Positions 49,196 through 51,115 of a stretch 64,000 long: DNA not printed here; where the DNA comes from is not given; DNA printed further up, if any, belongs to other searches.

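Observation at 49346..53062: PrnB-like haem enzyme in a non-pyrrolnitrin context: candidate undescribed tryptophan-rearranging three-gene unit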

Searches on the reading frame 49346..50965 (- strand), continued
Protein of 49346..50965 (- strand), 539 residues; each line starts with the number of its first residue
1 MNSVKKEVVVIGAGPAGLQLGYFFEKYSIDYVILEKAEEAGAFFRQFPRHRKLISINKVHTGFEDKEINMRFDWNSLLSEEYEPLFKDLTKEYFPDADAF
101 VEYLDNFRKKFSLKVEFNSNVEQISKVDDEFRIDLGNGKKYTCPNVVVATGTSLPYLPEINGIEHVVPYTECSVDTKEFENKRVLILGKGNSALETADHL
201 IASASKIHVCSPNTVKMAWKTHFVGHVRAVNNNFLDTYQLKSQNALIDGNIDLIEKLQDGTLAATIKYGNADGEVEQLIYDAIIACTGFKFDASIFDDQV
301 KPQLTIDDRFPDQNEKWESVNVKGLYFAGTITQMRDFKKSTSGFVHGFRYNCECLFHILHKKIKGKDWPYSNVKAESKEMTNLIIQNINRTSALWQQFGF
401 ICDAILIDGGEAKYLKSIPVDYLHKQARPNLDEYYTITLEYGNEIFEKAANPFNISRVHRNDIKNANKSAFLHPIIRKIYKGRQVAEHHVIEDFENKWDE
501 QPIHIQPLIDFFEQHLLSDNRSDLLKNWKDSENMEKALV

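Call 67: find_encoding_contigs(protein=P0212, flank=6000, max_places=1)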
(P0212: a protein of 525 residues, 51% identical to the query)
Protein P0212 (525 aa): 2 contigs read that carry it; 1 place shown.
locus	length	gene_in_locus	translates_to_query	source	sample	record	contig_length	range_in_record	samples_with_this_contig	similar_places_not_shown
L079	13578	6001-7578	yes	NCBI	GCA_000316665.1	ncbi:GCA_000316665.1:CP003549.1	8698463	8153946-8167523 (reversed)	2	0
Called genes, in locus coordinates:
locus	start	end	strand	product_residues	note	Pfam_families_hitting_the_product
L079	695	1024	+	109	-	PF01906:YbjQ_1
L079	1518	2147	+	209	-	-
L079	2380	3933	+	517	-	PF19530:Ndh2_N, PF00361:Proton_antipo_M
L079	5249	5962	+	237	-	-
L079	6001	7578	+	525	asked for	PF03486:HI0933_like (faint), PF07992:Pyr_redox_2, PF13738:Pyr_redox_3, PF00743:FMO-like (faint), PF13434:Lys_Orn_oxgnase (weak)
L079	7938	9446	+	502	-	PF00070:Pyr_redox (faint), PF00743:FMO-like, PF01266:DAO (weak), PF07992:Pyr_redox_2, PF13450:NAD_binding_8, PF13738:Pyr_redox_3, PF13434:Lys_Orn_oxgnase (weak), PF00743:FMO-like, +1 more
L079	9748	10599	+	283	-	PF00135:COesterase, PF20434:BD-FAE, PF07859:Abhydrolase_3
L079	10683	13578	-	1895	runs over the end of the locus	PF00069:Pkinase, PF07714:PK_Tyr_Ser-Thr, PF14531:Kinase-like (faint), PF13191:AAA_16, PF00512:HisKA (faint), PF01590:GAF, PF13185:GAF_2 (weak), PF02518:HATPase_c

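Call 86: search_protein_families(library=padloc, proteins=[window:49346-50965:-], max_evalue=0.01)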
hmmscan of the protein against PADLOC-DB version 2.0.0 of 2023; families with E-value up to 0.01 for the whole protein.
window:49346-50965:- (539 aa): 1 family
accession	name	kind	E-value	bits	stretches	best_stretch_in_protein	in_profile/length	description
PDLC01086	C3a186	-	0.0028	15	0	7-44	2-39/384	"C-3?,4? desaturase"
